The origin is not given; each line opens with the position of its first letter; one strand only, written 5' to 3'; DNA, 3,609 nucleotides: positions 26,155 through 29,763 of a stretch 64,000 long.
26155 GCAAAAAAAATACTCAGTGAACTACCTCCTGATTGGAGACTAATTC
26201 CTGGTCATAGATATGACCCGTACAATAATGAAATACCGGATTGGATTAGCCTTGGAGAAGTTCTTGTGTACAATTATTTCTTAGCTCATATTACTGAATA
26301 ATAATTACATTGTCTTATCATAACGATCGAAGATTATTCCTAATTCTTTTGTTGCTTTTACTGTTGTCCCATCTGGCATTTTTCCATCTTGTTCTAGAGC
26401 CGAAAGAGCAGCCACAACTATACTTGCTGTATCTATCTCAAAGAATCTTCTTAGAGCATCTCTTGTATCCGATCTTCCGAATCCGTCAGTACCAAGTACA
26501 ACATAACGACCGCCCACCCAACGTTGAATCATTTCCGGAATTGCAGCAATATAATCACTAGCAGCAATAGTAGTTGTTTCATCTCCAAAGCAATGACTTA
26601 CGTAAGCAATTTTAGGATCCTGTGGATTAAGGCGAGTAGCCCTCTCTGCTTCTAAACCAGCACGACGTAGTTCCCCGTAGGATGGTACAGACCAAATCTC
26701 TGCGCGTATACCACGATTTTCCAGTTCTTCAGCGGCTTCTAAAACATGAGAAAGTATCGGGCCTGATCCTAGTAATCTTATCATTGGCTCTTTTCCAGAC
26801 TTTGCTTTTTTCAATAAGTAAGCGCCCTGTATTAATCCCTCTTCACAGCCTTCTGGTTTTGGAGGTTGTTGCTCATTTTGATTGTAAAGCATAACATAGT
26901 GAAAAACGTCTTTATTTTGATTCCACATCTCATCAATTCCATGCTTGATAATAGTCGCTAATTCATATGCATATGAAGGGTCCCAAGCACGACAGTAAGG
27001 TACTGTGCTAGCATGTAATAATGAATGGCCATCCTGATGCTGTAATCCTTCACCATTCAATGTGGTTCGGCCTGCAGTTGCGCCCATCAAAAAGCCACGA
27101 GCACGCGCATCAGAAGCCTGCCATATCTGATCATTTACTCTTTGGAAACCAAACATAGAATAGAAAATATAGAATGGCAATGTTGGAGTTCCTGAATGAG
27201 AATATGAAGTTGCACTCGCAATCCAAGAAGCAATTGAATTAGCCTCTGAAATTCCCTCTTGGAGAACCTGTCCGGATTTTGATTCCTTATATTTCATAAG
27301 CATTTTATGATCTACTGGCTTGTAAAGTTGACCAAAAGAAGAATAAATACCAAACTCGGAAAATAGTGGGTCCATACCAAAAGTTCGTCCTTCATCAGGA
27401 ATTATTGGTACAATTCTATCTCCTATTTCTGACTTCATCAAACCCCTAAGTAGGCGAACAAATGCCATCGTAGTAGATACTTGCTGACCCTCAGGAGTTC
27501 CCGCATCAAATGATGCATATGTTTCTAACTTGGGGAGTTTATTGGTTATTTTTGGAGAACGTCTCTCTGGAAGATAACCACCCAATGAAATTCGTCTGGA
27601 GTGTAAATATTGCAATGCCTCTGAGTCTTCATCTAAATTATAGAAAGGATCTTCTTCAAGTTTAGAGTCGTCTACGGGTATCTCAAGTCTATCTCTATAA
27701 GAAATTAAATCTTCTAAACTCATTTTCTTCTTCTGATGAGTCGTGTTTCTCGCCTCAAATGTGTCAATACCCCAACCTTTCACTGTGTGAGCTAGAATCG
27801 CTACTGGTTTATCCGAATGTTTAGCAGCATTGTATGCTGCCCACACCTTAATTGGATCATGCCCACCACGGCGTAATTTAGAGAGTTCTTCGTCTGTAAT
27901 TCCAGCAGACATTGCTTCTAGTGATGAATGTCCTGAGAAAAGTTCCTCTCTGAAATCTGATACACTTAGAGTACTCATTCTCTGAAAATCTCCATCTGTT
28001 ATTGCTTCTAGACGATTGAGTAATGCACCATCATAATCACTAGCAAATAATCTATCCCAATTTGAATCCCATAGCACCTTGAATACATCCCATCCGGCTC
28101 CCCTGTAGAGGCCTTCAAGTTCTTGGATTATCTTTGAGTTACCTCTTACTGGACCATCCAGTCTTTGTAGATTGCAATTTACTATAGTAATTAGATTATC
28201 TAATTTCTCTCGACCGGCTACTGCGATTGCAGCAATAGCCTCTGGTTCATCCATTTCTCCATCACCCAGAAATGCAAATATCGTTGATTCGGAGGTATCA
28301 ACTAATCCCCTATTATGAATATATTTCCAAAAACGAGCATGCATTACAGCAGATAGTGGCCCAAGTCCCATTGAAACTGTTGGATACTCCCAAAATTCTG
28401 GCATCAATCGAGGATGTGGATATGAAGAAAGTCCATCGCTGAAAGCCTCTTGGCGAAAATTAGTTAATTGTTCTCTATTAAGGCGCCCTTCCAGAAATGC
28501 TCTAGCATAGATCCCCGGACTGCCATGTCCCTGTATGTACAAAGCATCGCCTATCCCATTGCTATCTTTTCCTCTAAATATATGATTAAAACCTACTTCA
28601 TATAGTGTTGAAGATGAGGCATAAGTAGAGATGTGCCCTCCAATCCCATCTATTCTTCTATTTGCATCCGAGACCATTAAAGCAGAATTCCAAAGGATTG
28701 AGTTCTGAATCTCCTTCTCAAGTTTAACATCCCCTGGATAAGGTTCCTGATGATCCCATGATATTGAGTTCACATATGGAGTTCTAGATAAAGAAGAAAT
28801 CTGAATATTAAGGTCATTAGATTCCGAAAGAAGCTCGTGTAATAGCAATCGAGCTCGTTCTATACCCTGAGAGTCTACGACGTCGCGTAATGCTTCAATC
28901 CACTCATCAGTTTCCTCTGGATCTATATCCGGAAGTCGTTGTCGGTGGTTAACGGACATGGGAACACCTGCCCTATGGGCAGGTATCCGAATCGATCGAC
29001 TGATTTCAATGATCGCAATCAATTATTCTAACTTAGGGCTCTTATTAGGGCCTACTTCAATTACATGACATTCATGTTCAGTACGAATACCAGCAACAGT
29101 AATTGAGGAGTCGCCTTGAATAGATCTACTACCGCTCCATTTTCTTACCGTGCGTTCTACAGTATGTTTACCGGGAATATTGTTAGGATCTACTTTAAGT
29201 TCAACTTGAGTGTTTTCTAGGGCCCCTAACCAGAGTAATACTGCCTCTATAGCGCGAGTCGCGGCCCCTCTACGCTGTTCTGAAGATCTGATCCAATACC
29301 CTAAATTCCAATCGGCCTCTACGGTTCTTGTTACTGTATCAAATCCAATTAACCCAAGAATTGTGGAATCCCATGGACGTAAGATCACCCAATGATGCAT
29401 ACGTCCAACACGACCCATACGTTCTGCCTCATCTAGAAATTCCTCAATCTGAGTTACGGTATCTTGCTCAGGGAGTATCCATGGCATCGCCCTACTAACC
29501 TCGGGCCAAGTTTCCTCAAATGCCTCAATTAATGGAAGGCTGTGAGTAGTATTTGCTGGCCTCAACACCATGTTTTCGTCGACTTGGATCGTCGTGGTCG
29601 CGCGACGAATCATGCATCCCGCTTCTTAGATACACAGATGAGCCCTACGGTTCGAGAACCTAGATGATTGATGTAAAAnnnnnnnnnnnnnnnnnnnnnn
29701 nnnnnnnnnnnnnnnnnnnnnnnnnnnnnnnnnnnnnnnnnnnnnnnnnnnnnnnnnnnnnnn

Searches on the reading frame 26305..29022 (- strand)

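Call 22: search_protein_families(library=pfam, proteins=[window:26305-29022:-], max_evalue=0.001)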
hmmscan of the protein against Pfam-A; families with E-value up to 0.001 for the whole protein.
window:26305-29022:- (905 aa): 4 families
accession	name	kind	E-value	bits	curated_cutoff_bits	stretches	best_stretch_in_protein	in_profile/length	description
PF17831.6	PDH_E1_M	-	3.7e-86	288.6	23.2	1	501-720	10-229/229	Pyruvate dehydrogenase E1 component middle domain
PF22613.1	Transketolase_C_1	-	6.2e-22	78.4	27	1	733-864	1-113/113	Transketolase-like TK C-terminal domain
PF00456.26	Transketolase_N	-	9.4e-13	48.3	22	1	164-319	62-216/334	Transketolase, thiamine diphosphate binding domain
PF02780.25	Transketolase_C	-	6.3e-05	23.3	25.9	1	745-785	9-49/124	Transketolase, C-terminal domain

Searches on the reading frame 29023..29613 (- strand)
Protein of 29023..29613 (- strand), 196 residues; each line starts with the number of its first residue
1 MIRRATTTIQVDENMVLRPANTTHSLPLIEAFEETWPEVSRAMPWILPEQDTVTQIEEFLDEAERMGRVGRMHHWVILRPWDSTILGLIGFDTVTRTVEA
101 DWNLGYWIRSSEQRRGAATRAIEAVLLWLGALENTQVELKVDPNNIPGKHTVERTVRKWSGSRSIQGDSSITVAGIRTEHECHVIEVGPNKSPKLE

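Call 22: search_protein_families(library=pfam, proteins=[window:29023-29613:-], max_evalue=0.001)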
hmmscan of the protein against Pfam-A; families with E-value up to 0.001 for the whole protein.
window:29023-29613:- (196 aa): 2 families
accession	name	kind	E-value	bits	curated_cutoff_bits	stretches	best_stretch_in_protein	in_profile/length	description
PF13302.13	Acetyltransf_3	-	3.2e-12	47.8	25.4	1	15-147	2-127/138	Acetyltransferase (GNAT) domain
PF00583.31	Acetyltransf_1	-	8.4e-06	26.5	20.7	1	59-148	24-107/116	Acetyltransferase (GNAT) family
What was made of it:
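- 29023..29613 (-): Downstream partner gene: Acetyltransf_3 (RimJ/RimL-type) GNAT, 196 aa, with the acetyl-CoA motif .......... Pfam PF13302, 47.8 bits (call 22).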

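Call 50: search_protein_families(library=ncbifam, proteins=[window:29023-29613:-], max_evalue=0.001)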
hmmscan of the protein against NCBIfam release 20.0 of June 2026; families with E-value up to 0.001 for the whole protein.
window:29023-29613:- (196 aa): 0 families

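Call 51: search_solved_structures(query=window:29023-29613:-, max_evalue=0.01)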
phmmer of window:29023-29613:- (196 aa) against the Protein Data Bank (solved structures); distinct sequences matched with E-value up to 0.01: 3.
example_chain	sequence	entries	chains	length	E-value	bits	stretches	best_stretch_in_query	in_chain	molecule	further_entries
2fck_A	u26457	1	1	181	4e-06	29.7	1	57-150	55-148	ribosomal-protein-serine acetyltransferase, putative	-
6c32_A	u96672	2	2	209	0.0079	18.9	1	52-151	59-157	Acetyltransferase, GNAT family protein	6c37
6c30_A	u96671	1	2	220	0.0089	18.8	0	52-151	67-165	GNAT family acetyltransferase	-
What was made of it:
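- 29023..29613 (-): The nearest solved structure is a putative ribosomal-protein-serine acetyltransferase, 2fck (call 51).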

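Call 54: search_protein_families(library=padloc, proteins=[window:29023-29613:-], max_evalue=0.01)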
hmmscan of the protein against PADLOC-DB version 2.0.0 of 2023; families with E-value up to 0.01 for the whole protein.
window:29023-29613:- (196 aa): 0 families

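Call 67: find_homologous_proteins(query=window:29023-29613:-, max_evalue=0.00001)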
Query window:29023-29613:- (196 aa): 216 proteins with E <= 0.00001 among 578 candidates; the best 120 are listed.
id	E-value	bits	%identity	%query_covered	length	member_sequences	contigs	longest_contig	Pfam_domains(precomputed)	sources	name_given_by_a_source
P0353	4.1e-118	410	100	93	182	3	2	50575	PF13302.14,PF00583.32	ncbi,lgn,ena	-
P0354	4.7e-108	377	84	99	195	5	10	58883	PF13302.14,PF00583.32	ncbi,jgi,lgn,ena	-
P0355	1.3e-101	356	85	92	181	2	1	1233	PF13302.14,PF00583.32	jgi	jgi:RimJ/RimL family protein N-acetyltransferase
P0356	1.2e-90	320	71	98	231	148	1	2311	PF13302.14,PF00583.32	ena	-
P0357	2.0e-90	320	70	98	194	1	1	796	PF13302.14,PF00583.32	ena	-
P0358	2.3e-90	319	69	99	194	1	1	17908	PF13302.14,PF00583.32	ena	-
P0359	3.0e-90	319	69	98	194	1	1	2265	PF13302.14,PF00583.32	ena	-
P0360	3.3e-90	319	70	98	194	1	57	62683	PF13302.14,PF00583.32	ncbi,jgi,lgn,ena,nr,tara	ncbi:MAG: GNAT family N-acetyltransferase [Candidatus Poseidoniales archaeon]|nr:GNAT family N-acety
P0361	4.5e-90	318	69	98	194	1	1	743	PF13302.14,PF00583.32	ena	-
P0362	5.0e-90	318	69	98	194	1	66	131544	PF13302.14,PF00583.32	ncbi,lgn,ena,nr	ncbi:MAG: GNAT family N-acetyltransferase [Candidatus Thalassarchaeum sp.]|nr:GNAT family N-acetyltr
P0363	6.7e-90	318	69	98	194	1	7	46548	PF13302.14,PF00583.32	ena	-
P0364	6.7e-90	318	69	98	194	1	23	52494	PF13302.14,PF00583.32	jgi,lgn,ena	-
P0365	8.9e-90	317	69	98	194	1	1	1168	PF13302.14,PF00583.32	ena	-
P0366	8.9e-90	317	69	98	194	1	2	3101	PF13302.14,PF00583.32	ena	-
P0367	9.7e-90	317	69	98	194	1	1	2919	PF13302.14,PF00583.32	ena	-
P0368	1.3e-89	317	69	98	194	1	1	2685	PF13302.14,PF00583.32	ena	-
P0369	1.3e-89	317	70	96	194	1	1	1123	PF13302.14,PF00583.32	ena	-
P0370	1.6e-89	317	70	98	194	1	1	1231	PF13302.14,PF00583.32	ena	-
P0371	2.1e-89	316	69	98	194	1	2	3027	PF13302.14,PF00583.32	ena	-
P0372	3.1e-89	316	69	98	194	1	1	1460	PF13302.14,PF00583.32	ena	-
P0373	3.6e-89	315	69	98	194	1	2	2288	PF13302.14,PF00583.32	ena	-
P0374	4.1e-89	315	69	98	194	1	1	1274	PF13302.14,PF00583.32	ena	-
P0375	5.2e-89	315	69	98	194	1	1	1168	PF13302.14,PF00583.32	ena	-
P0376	5.7e-89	315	69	98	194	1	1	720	PF13302.14,PF00583.32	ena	-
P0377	7.4e-89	314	68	98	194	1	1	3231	PF13302.14,PF00583.32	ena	-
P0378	8.2e-89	314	71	96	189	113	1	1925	PF13302.14,PF00583.32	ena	-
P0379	1.7e-88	313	68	98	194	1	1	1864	PF13302.14,PF00583.32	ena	-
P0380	2.8e-88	313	68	98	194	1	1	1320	PF13302.14,PF00583.32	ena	-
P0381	4.1e-88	312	68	98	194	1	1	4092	PF13302.14,PF00583.32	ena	-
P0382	1.6e-87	310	69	98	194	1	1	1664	PF13302.14,PF00583.32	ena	-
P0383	4.4e-87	309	68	98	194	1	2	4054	PF13302.14,PF00583.32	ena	-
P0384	6.4e-87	308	68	99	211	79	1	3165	PF13302.14,PF00583.32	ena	-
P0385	1.4e-86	307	70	96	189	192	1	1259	PF13302.14,PF00583.32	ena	-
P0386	2.9e-85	303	69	96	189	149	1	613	PF13302.14,PF00583.32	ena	-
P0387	7.6e-85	301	70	96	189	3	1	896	PF13302.14,PF00583.32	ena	-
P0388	6.7e-84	298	68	97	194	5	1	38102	PF13302.14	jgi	-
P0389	6.2e-82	292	65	99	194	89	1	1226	PF13302.14,PF00583.32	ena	-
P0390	1.7e-80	287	64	98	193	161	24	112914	PF13302.14,PF00583.32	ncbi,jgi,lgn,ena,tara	tara:strand:+ start:604 stop:1185 length:582 start_codon:yes stop_codon:yes gene_type:complete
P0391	2.5e-80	287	65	98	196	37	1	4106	PF13302.14,PF00583.32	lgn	-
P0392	4.4e-80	286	63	98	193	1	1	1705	PF13302.14,PF00583.32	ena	-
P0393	6.1e-80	285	63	98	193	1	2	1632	PF13302.14,PF00583.32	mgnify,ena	mgnify:FL=1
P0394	7.2e-80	285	63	98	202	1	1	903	PF13302.14,PF00583.32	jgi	-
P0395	1.2e-79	284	63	98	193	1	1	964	PF13302.14,PF00583.32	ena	-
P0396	1.4e-79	284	63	98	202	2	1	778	PF13302.14,PF00583.32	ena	-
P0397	1.7e-79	284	64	98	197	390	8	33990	PF13302.14,PF00583.32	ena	-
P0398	2.3e-79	283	63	98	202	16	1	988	PF13302.14,PF00583.32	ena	-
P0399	2.4e-79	283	65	97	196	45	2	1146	PF13302.14,PF00583.32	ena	-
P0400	4.1e-79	283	63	98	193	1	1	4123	PF13302.14,PF00583.32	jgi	jgi:RimJ/RimL family protein N-acetyltransferase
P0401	4.3e-79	283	64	99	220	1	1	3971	PF13302.14,PF00583.32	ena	-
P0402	4.4e-79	283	63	99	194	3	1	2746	PF13302.14,PF00583.32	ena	-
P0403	4.7e-79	282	64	99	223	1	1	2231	PF13302.14,PF00583.32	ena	-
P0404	4.8e-79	282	61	97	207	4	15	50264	PF13302.14,PF00583.32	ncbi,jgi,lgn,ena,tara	tara:strand:+ start:7422 stop:8045 length:624 start_codon:yes stop_codon:yes gene_type:complete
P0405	5.1e-79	282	64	99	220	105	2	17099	PF13302.14,PF00583.32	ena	-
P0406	5.9e-79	282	63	98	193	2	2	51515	PF13302.14,PF00583.32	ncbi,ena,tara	tara:strand:+ start:473 stop:1054 length:582 start_codon:yes stop_codon:yes gene_type:complete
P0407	6.8e-79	282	61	98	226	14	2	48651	PF13302.14,PF00583.32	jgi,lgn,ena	-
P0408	7.0e-79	282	63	98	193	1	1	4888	PF13302.14,PF00583.32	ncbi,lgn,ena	-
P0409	7.1e-79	282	63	98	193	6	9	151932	PF13302.14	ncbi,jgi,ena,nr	ncbi:MAG: GNAT family N-acetyltransferase [Candidatus Thalassarchaeaceae archaeon]|jgi:RimJ/RimL fam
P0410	7.4e-79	282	62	98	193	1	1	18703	PF13302.14,PF00583.32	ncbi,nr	ncbi:MAG: GNAT family N-acetyltransferase [Candidatus Thermoplasmatota archaeon]|nr:GNAT family N-ac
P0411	7.6e-79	282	63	98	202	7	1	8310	PF13302.14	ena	-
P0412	8.7e-79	282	62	98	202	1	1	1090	PF13302.14,PF00583.32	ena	-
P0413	8.7e-79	282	62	98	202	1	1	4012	PF13302.14,PF00583.32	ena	-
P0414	1.0e-78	281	62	98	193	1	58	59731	PF13302.14,PF00583.32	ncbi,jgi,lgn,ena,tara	jgi:RimJ/RimL family protein N-acetyltransferase|tara:strand:+ start:1849 stop:2430 length:582 start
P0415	1.0e-78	281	63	100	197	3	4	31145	PF13302.14,PF00583.32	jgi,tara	tara:strand:- start:3512 stop:4105 length:594 start_codon:yes stop_codon:yes gene_type:complete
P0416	1.0e-78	281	62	99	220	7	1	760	PF13302.14,PF00583.32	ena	-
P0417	1.2e-78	281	62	98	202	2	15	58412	PF13302.14,PF00583.32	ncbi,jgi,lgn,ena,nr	ncbi:MAG: hypothetical protein CMA33_03210 [Euryarchaeota archaeon]|nr:hypothetical protein [Euryarc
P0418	1.2e-78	281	62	98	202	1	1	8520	PF13302.14,PF00583.32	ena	-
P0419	1.6e-78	281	63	98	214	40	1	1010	PF13302.14,PF00583.32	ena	-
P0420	1.7e-78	281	63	97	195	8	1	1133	PF13302.14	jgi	jgi:RimJ/RimL family protein N-acetyltransferase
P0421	1.8e-78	281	62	98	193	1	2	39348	PF13302.14,PF00583.32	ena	-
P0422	2.0e-78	280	62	98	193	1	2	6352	PF13302.14,PF00583.32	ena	-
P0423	2.4e-78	280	62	98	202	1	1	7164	PF13302.14,PF00583.32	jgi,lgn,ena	-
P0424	3.2e-78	280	61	99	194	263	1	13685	PF13302.14,PF00583.32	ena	-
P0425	3.2e-78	280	63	99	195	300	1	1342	PF13302.14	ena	-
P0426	4.1e-78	279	61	98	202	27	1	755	PF13302.14,PF00583.32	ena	-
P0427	4.4e-78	279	63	99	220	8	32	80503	PF13302.14,PF00583.32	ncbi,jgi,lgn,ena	-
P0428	5.1e-78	279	62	100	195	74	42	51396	PF13302.14,PF00583.32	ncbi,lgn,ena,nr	ncbi:MAG: GNAT family protein [Candidatus Thalassarchaeaceae archaeon]|nr:GNAT family protein [Candi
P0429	6.4e-78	279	62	98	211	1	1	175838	PF13302.14,PF00583.32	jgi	-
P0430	6.7e-78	279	62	99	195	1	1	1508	PF13302.14,PF00583.32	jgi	-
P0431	7.5e-78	279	63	98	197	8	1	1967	PF13302.14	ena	-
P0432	7.7e-78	279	62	98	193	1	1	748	PF13302.14,PF00583.32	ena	-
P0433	8.3e-78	278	60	98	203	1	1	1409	PF13302.14,PF00583.32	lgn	-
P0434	8.6e-78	278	63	98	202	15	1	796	PF13302.14,PF00583.32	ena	-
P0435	8.8e-78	278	62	100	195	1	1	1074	PF13302.14,PF00583.32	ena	-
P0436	1.2e-77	278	62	98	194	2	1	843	PF13302.14,PF00583.32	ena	-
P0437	1.2e-77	278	61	98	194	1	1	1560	PF13302.14,PF00583.32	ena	-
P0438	1.3e-77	278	60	98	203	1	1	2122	PF13302.14,PF00583.32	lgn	-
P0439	1.3e-77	278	60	96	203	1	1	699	PF13302.14,PF00583.32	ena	-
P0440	1.4e-77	278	60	98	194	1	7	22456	PF13302.14,PF00583.32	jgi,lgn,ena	jgi:RimJ/RimL family protein N-acetyltransferase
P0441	1.5e-77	278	66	94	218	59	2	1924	PF13302.14,PF00583.32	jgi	jgi:RimJ/RimL family protein N-acetyltransferase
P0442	1.5e-77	278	61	98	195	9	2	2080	PF13302.14,PF00583.32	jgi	-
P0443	1.6e-77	277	61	98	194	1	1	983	PF13302.14,PF00583.32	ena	-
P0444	1.7e-77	277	62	98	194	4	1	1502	PF13302.14,PF00583.32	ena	-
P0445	1.9e-77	277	59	98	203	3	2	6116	PF13302.14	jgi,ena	-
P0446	2.2e-77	277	62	100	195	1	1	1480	PF13302.14,PF00583.32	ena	-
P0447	2.4e-77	277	60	98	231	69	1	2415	PF13302.14,PF00583.32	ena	-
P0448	2.7e-77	277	61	98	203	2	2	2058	PF13302.14,PF00583.32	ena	-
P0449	2.7e-77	277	61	98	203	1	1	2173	PF13302.14,PF00583.32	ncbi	-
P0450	2.7e-77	277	61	98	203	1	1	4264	PF13302.14,PF00583.32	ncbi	-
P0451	2.8e-77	277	61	98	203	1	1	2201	PF13302.14,PF00583.32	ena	-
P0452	2.8e-77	277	61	97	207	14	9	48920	PF13302.14,PF00583.32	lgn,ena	-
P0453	2.8e-77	277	61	98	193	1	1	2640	PF13302.14,PF00583.32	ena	-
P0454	3.2e-77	276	60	97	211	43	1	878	PF13302.14,PF00583.32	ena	-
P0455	4.1e-77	276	61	98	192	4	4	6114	PF13302.14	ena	-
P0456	4.6e-77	276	61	98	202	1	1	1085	PF13302.14,PF00583.32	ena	-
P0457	5.0e-77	276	62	100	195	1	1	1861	PF13302.14,PF00583.32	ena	-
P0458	5.4e-77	276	60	98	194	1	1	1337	PF13302.14,PF00583.32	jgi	jgi:RimJ/RimL family protein N-acetyltransferase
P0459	6.1e-77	276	63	98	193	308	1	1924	PF13302.14,PF00583.32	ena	-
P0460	6.2e-77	276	61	99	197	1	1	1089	PF13302.14,PF00583.32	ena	-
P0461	6.8e-77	275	61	98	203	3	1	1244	PF13302.14,PF00583.32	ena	-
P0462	7.1e-77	275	60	98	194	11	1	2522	PF13302.14,PF00583.32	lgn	-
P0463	7.7e-77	275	62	98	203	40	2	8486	PF13302.14,PF00583.32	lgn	-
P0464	7.7e-77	275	62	99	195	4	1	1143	PF13302.14,PF00583.32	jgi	jgi:RimJ/RimL family protein N-acetyltransferase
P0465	9.7e-77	275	61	99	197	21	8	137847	PF13302.14,PF00583.32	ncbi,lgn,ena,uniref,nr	ncbi:MAG: hypothetical protein CXX69_04375 [Candidatus Thalassarchaeum betae]|uniref:N-acetyltransfe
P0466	1.1e-76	275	61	98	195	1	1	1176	PF13302.14,PF00583.32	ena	-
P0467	1.2e-76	275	63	98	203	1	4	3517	PF13302.14,PF00583.32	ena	-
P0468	1.6e-76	274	61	98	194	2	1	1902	PF13302.14,PF00583.32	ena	-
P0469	1.6e-76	274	61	98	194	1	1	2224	PF13302.14,PF00583.32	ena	-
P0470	1.7e-76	274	58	98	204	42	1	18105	PF13302.14,PF00583.32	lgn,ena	-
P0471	1.7e-76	274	63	96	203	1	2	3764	PF13302.14,PF00583.32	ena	-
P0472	1.7e-76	274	63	98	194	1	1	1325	PF13302.14,PF00583.32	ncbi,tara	tara:strand:- start:620 stop:1204 length:585 start_codon:yes stop_codon:yes gene_type:complete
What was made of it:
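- It is of RimJ/RimL type (calls 22, 51, 67). The named hits among its orthologues are all Poseidoniales (call 67).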
